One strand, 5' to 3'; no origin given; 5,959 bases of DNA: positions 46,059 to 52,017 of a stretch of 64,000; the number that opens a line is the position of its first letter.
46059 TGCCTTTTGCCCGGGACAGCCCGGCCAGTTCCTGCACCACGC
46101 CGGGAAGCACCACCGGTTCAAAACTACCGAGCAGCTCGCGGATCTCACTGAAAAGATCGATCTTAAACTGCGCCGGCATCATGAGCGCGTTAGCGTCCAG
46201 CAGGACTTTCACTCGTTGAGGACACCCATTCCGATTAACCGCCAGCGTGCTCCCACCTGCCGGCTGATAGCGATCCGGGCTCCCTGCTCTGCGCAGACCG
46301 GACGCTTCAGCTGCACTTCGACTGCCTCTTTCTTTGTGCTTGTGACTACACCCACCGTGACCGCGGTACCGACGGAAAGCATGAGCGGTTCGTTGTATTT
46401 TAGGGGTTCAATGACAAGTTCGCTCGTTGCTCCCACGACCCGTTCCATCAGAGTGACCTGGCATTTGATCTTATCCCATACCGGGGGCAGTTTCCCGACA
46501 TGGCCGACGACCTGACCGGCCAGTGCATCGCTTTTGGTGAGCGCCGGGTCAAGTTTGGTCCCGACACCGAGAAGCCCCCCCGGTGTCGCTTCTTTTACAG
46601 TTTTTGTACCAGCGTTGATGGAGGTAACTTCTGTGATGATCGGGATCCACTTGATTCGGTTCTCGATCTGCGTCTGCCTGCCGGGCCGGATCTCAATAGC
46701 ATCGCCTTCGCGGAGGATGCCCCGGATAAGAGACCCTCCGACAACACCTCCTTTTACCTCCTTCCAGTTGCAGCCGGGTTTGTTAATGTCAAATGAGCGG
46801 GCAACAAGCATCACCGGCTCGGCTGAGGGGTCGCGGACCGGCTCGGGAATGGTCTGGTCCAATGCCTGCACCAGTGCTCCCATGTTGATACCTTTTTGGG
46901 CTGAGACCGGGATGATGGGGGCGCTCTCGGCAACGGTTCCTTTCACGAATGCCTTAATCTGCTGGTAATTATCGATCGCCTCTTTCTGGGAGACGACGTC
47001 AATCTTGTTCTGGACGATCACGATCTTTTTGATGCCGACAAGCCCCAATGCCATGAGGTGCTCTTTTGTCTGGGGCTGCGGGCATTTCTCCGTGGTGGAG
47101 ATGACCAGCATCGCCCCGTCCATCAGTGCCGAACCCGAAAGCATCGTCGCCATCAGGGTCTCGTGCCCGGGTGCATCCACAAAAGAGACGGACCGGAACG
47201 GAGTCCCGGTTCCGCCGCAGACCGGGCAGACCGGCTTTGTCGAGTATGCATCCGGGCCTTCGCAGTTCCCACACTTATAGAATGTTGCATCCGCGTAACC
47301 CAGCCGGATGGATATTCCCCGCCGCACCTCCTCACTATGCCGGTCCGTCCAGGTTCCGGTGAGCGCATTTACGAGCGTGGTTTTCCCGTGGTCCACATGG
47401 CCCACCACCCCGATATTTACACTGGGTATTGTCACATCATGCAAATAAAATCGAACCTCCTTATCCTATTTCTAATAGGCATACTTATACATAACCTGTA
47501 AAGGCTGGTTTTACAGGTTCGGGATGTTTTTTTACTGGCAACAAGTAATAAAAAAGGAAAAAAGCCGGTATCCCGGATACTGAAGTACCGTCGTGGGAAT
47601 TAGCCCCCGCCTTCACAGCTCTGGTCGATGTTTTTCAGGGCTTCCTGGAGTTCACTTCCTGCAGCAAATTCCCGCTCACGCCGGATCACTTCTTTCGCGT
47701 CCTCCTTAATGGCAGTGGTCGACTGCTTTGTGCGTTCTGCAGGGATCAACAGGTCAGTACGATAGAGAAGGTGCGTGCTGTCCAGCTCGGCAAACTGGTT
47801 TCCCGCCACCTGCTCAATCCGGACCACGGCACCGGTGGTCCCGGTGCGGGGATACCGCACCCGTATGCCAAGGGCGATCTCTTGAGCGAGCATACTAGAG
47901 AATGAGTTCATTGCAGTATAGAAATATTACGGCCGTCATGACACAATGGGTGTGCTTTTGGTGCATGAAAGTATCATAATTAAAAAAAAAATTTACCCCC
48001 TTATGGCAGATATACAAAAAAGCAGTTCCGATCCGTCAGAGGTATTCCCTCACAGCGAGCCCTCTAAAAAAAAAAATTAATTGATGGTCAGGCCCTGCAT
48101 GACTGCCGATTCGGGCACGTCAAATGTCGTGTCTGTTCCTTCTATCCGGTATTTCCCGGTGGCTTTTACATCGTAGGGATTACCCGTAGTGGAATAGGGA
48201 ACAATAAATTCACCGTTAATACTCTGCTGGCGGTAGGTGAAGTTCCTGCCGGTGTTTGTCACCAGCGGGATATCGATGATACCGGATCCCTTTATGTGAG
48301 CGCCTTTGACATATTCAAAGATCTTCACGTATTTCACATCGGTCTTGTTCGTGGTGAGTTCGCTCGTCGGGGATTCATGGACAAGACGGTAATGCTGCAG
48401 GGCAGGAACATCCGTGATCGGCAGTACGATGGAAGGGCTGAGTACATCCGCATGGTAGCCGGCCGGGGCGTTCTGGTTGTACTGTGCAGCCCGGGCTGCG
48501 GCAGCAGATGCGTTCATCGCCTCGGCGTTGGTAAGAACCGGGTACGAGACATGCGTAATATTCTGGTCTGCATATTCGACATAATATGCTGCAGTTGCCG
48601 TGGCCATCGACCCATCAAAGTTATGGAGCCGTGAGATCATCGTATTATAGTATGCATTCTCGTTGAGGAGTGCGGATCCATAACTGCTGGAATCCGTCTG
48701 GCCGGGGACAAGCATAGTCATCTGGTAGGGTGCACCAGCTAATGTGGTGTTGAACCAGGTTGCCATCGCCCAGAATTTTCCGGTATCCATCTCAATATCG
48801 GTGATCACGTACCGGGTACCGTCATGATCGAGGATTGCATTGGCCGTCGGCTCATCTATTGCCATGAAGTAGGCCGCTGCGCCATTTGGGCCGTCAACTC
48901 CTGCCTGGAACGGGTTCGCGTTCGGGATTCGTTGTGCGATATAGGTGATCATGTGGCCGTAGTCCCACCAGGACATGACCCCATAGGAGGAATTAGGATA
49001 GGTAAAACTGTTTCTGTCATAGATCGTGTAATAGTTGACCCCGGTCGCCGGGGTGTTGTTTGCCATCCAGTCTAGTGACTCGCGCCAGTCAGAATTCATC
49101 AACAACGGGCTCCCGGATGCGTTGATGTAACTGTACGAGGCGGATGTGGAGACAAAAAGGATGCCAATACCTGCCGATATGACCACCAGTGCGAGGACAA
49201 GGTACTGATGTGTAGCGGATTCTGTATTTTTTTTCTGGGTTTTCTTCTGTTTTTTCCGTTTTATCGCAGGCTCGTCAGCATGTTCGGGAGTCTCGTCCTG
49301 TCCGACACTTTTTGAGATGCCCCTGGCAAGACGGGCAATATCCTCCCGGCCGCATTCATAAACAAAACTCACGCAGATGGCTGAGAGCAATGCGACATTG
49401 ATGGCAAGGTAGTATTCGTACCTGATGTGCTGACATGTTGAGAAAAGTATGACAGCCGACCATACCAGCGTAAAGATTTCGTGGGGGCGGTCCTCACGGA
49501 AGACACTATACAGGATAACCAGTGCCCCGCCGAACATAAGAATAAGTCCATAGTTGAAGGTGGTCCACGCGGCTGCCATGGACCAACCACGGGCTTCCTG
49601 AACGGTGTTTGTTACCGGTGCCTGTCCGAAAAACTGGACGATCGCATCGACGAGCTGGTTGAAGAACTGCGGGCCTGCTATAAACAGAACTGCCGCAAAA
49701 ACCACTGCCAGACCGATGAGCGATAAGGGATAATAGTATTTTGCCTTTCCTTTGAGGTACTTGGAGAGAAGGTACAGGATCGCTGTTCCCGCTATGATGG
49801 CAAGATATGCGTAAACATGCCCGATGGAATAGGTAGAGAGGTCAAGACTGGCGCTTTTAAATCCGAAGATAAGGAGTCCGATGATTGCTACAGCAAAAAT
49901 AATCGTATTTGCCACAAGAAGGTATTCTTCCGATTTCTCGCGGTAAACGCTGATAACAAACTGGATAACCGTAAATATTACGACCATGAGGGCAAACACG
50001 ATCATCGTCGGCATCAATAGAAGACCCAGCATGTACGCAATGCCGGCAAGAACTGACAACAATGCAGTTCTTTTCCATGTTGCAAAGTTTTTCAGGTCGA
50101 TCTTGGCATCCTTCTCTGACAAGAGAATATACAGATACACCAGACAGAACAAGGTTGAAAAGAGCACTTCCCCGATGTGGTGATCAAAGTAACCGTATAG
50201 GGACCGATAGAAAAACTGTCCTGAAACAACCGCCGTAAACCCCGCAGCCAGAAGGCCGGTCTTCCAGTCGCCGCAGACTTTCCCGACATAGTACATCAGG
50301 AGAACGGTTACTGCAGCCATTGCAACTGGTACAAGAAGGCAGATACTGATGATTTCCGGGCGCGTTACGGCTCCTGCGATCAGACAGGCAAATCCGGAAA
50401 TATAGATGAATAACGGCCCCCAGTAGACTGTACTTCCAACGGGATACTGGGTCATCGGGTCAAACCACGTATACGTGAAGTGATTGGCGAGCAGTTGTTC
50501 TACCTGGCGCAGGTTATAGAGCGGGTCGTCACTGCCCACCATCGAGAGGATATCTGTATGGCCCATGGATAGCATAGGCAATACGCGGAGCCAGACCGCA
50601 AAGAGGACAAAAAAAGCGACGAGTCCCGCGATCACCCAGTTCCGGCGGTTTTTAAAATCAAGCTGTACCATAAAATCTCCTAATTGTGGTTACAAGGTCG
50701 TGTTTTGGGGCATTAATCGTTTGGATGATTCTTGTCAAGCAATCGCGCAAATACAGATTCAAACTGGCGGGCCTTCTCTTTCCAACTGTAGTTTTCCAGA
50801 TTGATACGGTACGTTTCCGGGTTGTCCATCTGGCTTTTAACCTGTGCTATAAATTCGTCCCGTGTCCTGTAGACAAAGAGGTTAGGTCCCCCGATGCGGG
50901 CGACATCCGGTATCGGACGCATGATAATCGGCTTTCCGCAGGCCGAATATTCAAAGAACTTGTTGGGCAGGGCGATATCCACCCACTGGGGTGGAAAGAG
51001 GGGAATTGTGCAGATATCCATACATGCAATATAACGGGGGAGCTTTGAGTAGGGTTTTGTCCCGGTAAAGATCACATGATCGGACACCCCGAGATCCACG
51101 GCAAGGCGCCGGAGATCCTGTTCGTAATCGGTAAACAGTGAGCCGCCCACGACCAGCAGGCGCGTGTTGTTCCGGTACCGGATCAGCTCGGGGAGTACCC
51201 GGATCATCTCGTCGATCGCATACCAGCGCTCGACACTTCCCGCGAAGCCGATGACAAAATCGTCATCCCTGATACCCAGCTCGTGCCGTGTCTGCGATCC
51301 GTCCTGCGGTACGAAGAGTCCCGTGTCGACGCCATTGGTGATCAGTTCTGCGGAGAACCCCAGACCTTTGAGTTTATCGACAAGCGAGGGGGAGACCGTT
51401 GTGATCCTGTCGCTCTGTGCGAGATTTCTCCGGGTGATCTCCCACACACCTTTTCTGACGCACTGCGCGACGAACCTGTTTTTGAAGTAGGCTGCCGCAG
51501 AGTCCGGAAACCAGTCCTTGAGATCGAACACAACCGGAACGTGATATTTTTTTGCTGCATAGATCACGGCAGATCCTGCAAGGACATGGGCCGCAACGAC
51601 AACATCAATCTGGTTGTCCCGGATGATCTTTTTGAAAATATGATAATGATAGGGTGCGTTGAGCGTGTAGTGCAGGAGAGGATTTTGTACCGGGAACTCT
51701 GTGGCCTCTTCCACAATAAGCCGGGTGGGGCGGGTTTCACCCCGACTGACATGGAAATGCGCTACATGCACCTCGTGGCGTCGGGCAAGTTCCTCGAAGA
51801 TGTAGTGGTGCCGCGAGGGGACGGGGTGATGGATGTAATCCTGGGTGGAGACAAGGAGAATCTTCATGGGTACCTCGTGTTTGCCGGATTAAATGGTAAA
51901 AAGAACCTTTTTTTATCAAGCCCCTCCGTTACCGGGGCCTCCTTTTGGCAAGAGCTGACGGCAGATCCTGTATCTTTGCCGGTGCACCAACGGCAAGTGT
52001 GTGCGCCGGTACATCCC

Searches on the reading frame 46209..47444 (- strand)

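Call 53: search_protein_families(library=pfam, proteins=[window:46209-47444:-])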
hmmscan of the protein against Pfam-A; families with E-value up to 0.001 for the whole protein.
window:46209-47444:- (411 aa): 5 families
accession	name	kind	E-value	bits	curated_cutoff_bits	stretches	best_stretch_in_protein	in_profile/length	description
PF09173.17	eIF2_C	-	4.2e-33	113.8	22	1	325-408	2-85/86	Initiation factor eIF2 gamma, C terminal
PF00009.33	GTP_EFTU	-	5.8e-33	114.5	26.5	1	8-200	3-187/188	Elongation factor Tu GTP binding domain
PF03144.31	GTP_EFTU_D2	-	8.8e-08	32.9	30.3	1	232-313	1-72/73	Elongation factor Tu domain 2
PF03193.22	RsgA_GTPase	-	1.4e-05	25.4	30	0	108-198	23-107/174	RsgA GTPase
PF01926.29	MMR_HSR1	-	0.00025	21.6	21.9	0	11-146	2-112/113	50S ribosome-binding GTPase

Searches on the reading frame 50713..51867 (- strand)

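Call 53: search_protein_families(library=pfam, proteins=[window:50713-51867:-])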
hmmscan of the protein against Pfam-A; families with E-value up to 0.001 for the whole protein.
window:50713-51867:- (384 aa): 4 families
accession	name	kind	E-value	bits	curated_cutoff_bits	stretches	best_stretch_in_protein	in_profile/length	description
PF13692.12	Glyco_trans_1_4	-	2.7e-16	60.6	27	1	204-344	2-137/142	Glycosyl transferases group 1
PF13439.12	Glyco_transf_4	-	1.5e-15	58.1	28.5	1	23-182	11-168/170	Glycosyltransferase Family 4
PF00534.26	Glycos_transf_1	-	5.7e-14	52.4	26.4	1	193-353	5-162/172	Glycosyl transferases group 1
PF13579.12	Glyco_trans_4_4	-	4.3e-11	43.8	29.7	1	23-176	10-152/158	Glycosyl transferase 4-like domain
